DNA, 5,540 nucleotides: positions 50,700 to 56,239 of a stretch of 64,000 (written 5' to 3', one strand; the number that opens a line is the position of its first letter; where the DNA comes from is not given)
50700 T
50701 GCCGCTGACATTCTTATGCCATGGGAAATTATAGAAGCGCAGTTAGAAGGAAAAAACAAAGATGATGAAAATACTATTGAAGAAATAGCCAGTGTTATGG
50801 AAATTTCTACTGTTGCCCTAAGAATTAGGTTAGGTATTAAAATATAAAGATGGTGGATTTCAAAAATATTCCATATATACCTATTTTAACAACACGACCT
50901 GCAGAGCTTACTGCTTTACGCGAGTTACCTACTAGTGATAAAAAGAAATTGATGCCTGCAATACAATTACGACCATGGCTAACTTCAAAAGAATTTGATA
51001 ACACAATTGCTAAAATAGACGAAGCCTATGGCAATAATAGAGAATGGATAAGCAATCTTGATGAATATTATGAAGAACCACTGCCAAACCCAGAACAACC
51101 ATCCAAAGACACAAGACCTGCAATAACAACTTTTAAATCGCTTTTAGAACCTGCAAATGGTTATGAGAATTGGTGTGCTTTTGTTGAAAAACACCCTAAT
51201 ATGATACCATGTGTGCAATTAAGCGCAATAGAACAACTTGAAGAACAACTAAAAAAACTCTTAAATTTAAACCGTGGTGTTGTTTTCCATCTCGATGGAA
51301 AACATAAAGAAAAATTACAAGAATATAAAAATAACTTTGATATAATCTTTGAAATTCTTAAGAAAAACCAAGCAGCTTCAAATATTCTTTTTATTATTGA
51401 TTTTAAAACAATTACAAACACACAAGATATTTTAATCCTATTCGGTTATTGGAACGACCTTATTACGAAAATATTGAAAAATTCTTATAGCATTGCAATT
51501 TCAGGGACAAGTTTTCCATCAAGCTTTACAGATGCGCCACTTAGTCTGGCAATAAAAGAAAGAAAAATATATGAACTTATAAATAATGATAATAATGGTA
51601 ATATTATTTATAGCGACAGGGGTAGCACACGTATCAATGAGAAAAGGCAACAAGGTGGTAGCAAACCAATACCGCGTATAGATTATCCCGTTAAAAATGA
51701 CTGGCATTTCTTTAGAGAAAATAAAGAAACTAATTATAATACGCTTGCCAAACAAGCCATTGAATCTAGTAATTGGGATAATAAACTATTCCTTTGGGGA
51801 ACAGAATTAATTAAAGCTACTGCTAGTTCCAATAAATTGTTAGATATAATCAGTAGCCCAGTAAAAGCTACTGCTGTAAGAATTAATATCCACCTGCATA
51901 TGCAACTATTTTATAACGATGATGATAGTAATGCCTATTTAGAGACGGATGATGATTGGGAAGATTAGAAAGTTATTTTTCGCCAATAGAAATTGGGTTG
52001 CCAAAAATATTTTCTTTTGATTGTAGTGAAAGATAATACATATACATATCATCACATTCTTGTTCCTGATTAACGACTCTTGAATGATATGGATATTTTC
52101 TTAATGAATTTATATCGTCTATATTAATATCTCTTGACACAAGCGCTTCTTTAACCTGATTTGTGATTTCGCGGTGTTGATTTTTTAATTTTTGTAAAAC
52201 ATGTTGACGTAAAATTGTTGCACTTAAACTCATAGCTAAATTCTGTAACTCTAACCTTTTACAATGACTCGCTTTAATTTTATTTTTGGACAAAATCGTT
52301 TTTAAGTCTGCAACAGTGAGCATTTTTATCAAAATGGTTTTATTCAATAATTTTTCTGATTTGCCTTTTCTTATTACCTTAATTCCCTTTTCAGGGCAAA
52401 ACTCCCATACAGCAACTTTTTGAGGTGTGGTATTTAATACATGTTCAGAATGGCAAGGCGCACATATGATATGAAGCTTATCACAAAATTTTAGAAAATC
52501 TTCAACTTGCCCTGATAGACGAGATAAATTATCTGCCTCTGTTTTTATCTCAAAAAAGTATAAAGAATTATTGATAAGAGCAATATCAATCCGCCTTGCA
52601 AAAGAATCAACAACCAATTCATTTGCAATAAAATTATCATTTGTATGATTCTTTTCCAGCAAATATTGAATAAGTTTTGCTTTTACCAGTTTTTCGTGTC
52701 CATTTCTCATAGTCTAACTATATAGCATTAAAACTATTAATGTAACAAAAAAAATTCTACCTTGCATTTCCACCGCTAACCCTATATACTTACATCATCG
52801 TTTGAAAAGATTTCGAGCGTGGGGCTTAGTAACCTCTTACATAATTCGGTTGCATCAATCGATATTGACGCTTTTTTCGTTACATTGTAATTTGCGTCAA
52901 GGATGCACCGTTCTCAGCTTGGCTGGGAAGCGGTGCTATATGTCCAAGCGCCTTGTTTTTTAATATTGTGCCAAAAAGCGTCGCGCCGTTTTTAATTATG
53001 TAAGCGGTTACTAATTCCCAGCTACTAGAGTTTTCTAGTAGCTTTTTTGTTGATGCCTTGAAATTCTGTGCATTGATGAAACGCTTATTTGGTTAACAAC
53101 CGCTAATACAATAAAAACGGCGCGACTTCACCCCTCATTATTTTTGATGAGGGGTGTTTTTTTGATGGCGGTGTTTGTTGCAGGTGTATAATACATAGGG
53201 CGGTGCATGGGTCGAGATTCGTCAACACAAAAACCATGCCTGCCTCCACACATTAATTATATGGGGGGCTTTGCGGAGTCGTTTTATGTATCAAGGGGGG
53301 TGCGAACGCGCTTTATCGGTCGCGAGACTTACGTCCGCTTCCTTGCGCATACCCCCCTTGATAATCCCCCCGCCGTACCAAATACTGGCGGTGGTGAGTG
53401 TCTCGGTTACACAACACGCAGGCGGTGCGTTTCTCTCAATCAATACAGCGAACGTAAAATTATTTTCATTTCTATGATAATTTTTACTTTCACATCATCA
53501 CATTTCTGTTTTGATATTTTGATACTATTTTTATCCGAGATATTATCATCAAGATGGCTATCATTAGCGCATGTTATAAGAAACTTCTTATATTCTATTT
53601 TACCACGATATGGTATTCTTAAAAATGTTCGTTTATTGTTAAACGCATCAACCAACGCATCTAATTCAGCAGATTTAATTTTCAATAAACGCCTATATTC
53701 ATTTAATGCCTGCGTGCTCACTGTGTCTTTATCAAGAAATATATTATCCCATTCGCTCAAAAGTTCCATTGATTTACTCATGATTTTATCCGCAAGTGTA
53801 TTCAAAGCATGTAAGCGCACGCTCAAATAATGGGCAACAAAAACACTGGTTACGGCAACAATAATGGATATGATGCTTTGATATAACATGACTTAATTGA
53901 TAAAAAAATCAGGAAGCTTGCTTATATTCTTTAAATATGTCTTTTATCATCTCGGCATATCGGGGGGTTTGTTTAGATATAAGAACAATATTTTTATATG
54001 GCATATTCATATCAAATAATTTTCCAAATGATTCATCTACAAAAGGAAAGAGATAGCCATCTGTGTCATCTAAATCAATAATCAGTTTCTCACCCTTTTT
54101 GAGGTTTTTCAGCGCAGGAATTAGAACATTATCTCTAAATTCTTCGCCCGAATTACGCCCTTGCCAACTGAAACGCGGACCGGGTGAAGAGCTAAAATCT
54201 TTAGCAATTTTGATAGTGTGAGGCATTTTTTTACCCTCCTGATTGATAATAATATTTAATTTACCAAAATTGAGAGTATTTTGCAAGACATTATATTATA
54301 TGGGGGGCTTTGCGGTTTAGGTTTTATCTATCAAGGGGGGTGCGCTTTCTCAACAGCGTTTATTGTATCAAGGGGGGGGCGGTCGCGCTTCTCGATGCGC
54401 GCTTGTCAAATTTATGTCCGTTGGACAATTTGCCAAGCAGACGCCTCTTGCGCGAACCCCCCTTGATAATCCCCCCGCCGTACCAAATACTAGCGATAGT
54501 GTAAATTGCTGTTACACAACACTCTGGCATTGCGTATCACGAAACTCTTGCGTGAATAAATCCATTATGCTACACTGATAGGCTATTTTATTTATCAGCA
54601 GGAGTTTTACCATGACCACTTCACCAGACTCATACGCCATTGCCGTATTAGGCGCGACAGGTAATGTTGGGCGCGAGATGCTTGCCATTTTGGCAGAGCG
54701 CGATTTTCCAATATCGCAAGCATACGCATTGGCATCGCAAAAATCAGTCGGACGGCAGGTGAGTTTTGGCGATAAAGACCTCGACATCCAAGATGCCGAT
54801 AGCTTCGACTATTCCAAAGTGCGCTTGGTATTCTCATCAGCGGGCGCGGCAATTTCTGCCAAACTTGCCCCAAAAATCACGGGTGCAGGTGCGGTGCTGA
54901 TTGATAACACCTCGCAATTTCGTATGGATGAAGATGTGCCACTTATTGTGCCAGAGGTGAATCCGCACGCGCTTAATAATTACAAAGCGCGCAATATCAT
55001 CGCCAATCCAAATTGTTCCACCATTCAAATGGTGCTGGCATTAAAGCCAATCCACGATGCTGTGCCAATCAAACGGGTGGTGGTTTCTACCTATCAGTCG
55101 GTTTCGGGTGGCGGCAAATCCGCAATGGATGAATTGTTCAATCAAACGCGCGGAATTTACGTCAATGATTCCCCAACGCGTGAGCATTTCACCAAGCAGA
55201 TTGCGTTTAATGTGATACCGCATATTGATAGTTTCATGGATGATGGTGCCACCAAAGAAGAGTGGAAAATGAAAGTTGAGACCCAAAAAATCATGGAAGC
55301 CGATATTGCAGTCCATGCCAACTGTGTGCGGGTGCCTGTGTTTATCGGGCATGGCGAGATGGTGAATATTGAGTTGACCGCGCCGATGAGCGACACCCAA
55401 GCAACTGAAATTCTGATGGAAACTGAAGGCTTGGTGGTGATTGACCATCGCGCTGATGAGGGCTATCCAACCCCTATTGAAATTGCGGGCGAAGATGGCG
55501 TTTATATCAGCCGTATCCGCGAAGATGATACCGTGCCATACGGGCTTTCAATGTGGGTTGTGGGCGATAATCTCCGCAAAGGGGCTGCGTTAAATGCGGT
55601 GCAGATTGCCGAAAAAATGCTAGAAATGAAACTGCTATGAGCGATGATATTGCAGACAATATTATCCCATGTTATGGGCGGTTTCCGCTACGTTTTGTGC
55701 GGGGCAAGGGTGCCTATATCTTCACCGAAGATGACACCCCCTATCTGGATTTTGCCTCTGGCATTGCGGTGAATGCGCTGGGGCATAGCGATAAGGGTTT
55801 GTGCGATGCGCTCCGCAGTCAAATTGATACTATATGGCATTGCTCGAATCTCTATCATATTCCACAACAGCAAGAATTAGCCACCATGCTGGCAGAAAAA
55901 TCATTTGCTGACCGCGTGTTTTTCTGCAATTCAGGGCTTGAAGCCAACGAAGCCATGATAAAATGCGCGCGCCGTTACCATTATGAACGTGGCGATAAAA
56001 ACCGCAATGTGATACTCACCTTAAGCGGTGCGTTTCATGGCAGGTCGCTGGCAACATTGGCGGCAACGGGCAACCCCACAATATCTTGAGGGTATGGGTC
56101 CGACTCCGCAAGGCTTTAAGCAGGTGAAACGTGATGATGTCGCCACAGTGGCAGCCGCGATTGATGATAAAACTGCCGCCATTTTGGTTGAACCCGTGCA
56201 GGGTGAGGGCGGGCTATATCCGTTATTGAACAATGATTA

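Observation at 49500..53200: AT-rich four-gene island: a candidate novel defence or abortive-infection module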

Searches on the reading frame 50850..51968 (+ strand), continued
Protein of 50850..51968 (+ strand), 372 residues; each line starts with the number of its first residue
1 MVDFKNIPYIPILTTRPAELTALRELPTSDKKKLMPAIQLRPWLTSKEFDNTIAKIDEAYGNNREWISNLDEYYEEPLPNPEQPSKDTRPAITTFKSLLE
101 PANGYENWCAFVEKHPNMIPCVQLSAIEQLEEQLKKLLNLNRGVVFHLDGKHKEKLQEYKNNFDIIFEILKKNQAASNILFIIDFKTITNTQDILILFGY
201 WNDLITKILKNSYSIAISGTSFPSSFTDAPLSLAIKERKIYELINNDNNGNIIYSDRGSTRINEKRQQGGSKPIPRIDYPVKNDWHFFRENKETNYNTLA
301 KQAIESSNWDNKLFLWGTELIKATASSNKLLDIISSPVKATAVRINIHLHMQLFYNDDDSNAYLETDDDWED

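Call 100: search_protein_families(library=padloc, proteins=[L054:3095-3490:+, L054:3492-4604:+, L054:4605-5387:-, L041:3977-5158:+, L041:5121-5810:-, L041:2005-2808:-, L041:2805-3230:-], max_evalue=0.01)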
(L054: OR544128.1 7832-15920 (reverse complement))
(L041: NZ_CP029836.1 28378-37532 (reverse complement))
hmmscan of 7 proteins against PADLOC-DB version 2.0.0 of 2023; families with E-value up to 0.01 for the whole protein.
L054:3095-3490:+ (131 aa): 0 families

L054:3492-4604:+ (370 aa): 3 families
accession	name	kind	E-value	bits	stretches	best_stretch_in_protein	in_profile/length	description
PDLC02985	beta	-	3.6e-115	382.5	1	3-358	2-352/355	-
PDLC03984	PD-Lambda-2_C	-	6.1e-12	43.3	1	164-340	173-355/377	-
PDLC03983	PD-Lambda-2_C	-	9.2e-10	36.1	1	11-340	7-345/374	-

L054:4605-5387:- (260 aa): 1 family
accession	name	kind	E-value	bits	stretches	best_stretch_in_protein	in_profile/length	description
PDLC02989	cll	-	4.1e-42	142.8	1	14-180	16-188/265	-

L041:3977-5158:+ (393 aa): 1 family
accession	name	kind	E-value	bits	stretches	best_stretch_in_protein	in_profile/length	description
PDLC02985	beta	-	2.7e-45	152.7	2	126-390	78-337/355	-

L041:5121-5810:- (229 aa): 1 family
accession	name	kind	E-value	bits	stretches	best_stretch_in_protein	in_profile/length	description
PDLC02989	cll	-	2.2e-27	94.5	1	9-189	6-182/265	-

L041:2005-2808:- (267 aa): 12 families
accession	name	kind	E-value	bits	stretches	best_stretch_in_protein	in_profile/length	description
PDLC04141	capP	-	1.7e-62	209.1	1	6-251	5-241/242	capP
PDLC03953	RmrA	-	9.5e-08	29.6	1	52-162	190-284/373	-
PDLC03949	RmrA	-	2.5e-07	27.9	1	58-162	177-266/363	-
PDLC03954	RmrA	-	1.1e-05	22.5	1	53-162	190-291/380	-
PDLC03944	RmrA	-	3.4e-05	21.1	1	58-159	187-281/384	-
PDLC03945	RmrA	-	4.2e-05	20.9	1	66-161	204-293/394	-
PDLC03952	RmrA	-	0.00017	18.5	1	65-126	215-270/395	-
PDLC03951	RmrA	-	0.00055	17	1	52-157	186-281/400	-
PDLC03947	RmrA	-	0.00057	16.8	1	54-157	191-286/383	-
PDLC03950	RmrA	-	0.0011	16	1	57-153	183-270/369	-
PDLC03946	RmrA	-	0.0011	15.8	1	56-161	176-267/357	-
PDLC03948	RmrA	-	0.0054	13.6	1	68-159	205-287/397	-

L041:2805-3230:- (141 aa): 0 families

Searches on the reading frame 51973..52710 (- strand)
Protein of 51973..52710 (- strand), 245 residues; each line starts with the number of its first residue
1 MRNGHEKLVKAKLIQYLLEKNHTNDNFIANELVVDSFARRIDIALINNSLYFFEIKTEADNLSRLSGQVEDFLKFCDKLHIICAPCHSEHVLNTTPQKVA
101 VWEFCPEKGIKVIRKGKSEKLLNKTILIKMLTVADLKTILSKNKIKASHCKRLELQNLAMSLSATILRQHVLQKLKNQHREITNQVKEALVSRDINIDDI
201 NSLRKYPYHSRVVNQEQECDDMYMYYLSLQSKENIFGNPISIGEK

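Call 3: search_protein_families(library=pfam, proteins=[window:51973-52710:-], max_evalue=0.1)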
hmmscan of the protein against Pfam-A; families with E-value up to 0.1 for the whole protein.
window:51973-52710:- (245 aa): 2 families
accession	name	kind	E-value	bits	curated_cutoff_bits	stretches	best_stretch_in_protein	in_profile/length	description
PF12949.13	HeH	-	0.015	15.5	28.9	1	131-146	4-19/35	HeH/LEM domain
PF02037.33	SAP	-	0.073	13.2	23.9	0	128-147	2-21/37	SAP domain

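Call 4: search_protein_families(library=padloc, proteins=[window:51973-52710:-], max_evalue=0.1)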
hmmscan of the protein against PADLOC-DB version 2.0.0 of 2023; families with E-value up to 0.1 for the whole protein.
window:51973-52710:- (245 aa): 2 families
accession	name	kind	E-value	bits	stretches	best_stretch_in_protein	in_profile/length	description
PDLC02989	cll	-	2.2e-49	166.7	1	5-218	6-222/265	-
PDLC01867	CARF3--CARF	-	0.039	11.8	1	131-205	107-182/200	-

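Call 5: search_protein_families(library=ncbifam, proteins=[window:51973-52710:-], max_evalue=0.1)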
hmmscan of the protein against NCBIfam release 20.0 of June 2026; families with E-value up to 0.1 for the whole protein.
window:51973-52710:- (245 aa): 1 family
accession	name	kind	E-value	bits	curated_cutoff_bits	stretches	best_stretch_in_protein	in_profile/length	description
NF033832.1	sce7726_fam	subfamily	2e-36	125.6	70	1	5-177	2-181/184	sce7726 family protein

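Call 6: search_protein_families(library=phrogs, proteins=[window:51973-52710:-], max_evalue=0.01)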
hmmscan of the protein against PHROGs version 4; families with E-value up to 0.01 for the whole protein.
window:51973-52710:- (245 aa): 1 family
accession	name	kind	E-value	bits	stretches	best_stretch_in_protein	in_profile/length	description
phrog_984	-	unknown function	1.7e-20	74.8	1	6-192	7-197/230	-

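Call 52: search_solved_structures(query=A4, max_evalue=1)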
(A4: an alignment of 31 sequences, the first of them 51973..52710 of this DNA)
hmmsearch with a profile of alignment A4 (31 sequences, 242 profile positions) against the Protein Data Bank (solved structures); distinct sequences matched with E-value up to 1: 0.

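Call 54: find_homologous_proteins(query=window:51973-52710:-, max_evalue=0.00001)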
Query window:51973-52710:- (245 aa): 1 proteins with E <= 0.00001 among 534 candidates.
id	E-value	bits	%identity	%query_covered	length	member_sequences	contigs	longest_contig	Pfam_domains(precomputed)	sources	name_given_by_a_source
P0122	2.3e-156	536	100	100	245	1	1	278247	PF26915.1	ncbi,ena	-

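Call 55: find_homologous_proteins(query=A4, max_evalue=0.00001)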
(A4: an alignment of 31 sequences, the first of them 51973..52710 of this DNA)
Query A4 (31 sequences) (245 aa, profile of the alignment): 73 proteins with E <= 0.00001 among 8000 candidates.
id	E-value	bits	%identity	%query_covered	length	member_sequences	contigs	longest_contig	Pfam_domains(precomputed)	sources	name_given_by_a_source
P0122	2.1e-66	242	100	100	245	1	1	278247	PF26915.1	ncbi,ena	-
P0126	3.6e-51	192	25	45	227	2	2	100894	PF26915.1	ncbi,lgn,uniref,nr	ncbi:sce7726 family protein [Brevundimonas sp. A19_0]|uniref:sce7726 family protein n=1 Tax=Brevundi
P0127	4.3e-50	189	20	78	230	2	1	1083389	PF26915.1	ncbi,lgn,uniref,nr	ncbi:hypothetical protein [Sphingomonas sp. Leaf231]|uniref:hypothetical protein n=1 Tax=Sphingomona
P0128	2.0e-48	183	24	73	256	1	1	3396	PF26915.1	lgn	-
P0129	3.7e-48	182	32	31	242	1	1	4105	PF26915.1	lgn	-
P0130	1.6e-47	180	19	74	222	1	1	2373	PF26915.1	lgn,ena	-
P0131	1.7e-47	180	25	73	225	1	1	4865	PF26915.1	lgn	-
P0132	2.0e-47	180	20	79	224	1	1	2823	PF26915.1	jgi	jgi:hypothetical protein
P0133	3.3e-47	179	32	36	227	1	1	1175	PF26915.1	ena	-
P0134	4.5e-47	179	19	82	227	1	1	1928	PF26915.1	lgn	-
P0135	5.7e-47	179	21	73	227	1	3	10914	PF26915.1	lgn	-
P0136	5.8e-47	179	29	31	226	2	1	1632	PF26915.1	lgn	-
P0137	7.0e-47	178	20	73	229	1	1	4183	PF26915.1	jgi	jgi:hypothetical protein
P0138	1.1e-46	178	24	78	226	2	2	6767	PF26915.1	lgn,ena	-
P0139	3.0e-46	176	19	88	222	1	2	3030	PF26915.1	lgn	-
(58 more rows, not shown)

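Call 71: predict_structure(alignment_id=A6)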
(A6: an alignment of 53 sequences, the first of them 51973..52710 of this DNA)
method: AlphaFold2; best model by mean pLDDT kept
length: 245 residues; sequences in the alignment: 53
mean_pLDDT: 87.7   pTM: 0.78
mean pLDDT of the five models: 87.7, 86.1, 84.3, 83.9, 83.1
residues with pLDDT >= 90: 155; 70-90: 61; 50-70: 25; < 50: 4
segments of 3 or more residues with pLDDT < 50: 207-210
pLDDT, mean of each block of 10 residues (from residue 1): 86 92 87 86 95 97 96 93 98 98 96 92 90 95 94 96 95 93 85 87 63 57 76 66 68
secondary structure, 60 per line:
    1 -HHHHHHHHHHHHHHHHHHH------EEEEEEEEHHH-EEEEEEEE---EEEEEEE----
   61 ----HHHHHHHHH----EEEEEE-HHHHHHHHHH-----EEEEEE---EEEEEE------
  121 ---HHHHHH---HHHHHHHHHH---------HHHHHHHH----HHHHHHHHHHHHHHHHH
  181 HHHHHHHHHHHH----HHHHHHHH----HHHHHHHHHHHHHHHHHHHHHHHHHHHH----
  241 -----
elements in order: H2-20 E27-34 E39-46 E50-56 H65-73 E78-83 H85-94 E100-105 E109-114 H124-129 H133-142 H152-159 H164-192 H197-204 H209-236

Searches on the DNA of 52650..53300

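Call 85: search_rna_families(source=window, start=52650, end=53300, threshold=evalue, max_evalue=1)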
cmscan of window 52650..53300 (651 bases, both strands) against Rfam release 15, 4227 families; matches with E-value up to 1: 2.
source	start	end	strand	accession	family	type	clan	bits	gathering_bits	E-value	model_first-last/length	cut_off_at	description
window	52952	53163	+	RF00515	PyrR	Cis-reg;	-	26.9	54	0.15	1-115/115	no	PyrR binding site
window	53073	53165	+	RF01771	rnk_leader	Cis-reg; leader;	-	23.1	50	0.18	1-109/109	no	Enterobacteria rnk leader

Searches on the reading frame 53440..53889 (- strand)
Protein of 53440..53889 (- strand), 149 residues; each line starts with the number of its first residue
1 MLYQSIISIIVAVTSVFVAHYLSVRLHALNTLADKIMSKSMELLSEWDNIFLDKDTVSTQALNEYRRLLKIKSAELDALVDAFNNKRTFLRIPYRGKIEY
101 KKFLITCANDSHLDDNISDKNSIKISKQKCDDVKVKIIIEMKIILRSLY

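Call 3: search_protein_families(library=pfam, proteins=[window:53440-53889:-], max_evalue=0.1)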
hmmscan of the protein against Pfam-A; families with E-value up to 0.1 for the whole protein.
window:53440-53889:- (149 aa): 1 family
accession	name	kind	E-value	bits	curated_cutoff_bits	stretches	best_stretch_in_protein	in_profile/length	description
PF04999.18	FtsL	-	0.063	13.8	22.9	0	6-60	18-71/97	Cell division protein FtsL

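Call 4: search_protein_families(library=padloc, proteins=[window:53440-53889:-], max_evalue=0.1)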
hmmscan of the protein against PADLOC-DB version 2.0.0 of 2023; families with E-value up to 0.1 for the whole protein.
window:53440-53889:- (149 aa): 0 families

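Call 5: search_protein_families(library=ncbifam, proteins=[window:53440-53889:-], max_evalue=0.1)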
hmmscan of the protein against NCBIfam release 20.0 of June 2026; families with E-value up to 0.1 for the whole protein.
window:53440-53889:- (149 aa): 0 families

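Call 6: search_protein_families(library=phrogs, proteins=[window:53440-53889:-], max_evalue=0.01)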
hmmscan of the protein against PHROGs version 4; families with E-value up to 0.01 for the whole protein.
window:53440-53889:- (149 aa): 0 families

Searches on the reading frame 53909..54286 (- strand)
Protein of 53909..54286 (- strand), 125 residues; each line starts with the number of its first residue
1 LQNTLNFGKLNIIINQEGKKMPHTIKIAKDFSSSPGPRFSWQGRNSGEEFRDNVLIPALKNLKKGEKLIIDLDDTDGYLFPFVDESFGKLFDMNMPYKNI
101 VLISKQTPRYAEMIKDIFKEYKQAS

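Call 3: search_protein_families(library=pfam, proteins=[window:53909-54286:-], max_evalue=0.1)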
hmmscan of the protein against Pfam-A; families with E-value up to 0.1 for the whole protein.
window:53909-54286:- (125 aa): 1 family
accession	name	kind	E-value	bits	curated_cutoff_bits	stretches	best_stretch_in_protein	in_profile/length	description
PF14213.11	DUF4325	-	2.7e-08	33.8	23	1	46-95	1-46/64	STAS-like domain of unknown function (DUF4325)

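Call 4: search_protein_families(library=padloc, proteins=[window:53909-54286:-], max_evalue=0.1)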
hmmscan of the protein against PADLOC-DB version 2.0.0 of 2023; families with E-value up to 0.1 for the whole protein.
window:53909-54286:- (125 aa): 0 families

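Call 5: search_protein_families(library=ncbifam, proteins=[window:53909-54286:-], max_evalue=0.1)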
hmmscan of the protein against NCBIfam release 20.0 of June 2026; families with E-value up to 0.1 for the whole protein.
window:53909-54286:- (125 aa): 1 family
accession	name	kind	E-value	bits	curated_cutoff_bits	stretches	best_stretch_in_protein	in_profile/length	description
TIGR02773.1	addB_Gpos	equivalog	0.045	11.3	903.7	1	92-122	331-361/1159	helicase-exonuclease AddAB subunit AddB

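Call 6: search_protein_families(library=phrogs, proteins=[window:53909-54286:-], max_evalue=0.01)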
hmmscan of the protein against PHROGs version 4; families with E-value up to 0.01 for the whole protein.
window:53909-54286:- (125 aa): 1 family
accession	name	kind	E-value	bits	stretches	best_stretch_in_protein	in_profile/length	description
phrog_5816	-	unknown function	3.7e-09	36.8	1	19-120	336-437/441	-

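Call 105: search_dna_similar(query=window:53909-54286:-, collection=plasmids, mode=protein, max_rows=10, max_evalue=0.001)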
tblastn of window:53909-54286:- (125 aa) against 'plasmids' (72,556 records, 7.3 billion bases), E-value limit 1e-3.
Records with a match: 4; places in all: 4; records where one place covers at least 80% of the query: 1.
Best place of each record, by identity: <60% 4.
By first word of the organism name: Leptospira 1; Vibrio 1; Novosphingobium 1; Acinetobacter 1.
By predicted mobility (MOB-suite, as given by PLSDB): non-mobilizable 2; mobilizable 2.
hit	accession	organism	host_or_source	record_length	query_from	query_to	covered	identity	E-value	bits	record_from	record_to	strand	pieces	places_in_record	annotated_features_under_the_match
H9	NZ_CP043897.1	Leptospira interrogans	Homo sapiens,cell culture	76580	1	123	98%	38.1%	3e-12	69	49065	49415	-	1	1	STAS-like domain-containing protein | ATP-binding protein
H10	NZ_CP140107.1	Vibrio alfacsensis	Scophthalmus maximus,intestinal tract ...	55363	21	116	77%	43.6%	2e-12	69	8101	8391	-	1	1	STAS-like domain-containing protein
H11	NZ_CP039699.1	Novosphingobium sp. EMRT-2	cell,freshwater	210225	24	108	68%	37.1%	3e-5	49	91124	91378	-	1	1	STAS-like domain-containing protein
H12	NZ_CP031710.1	Acinetobacter wuhouensis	single cell,hospital sewage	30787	25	94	56%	40.0%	5e-7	54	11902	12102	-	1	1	STAS-like domain-containing protein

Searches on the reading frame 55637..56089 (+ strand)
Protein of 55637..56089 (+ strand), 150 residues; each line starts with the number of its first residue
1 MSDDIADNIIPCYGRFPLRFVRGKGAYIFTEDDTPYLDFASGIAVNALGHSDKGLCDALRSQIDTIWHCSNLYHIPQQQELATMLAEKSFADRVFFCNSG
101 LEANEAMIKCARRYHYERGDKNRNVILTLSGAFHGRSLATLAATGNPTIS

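Call 96: search_protein_families(library=pfam, proteins=[window:55637-56089:+], max_evalue=0.0001)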
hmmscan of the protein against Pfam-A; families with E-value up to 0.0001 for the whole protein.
window:55637-56089:+ (150 aa): 1 family
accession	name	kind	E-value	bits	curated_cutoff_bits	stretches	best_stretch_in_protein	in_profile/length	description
PF00202.27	Aminotran_3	-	1.4e-34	120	30.5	1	16-146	9-140/403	Aminotransferase class-III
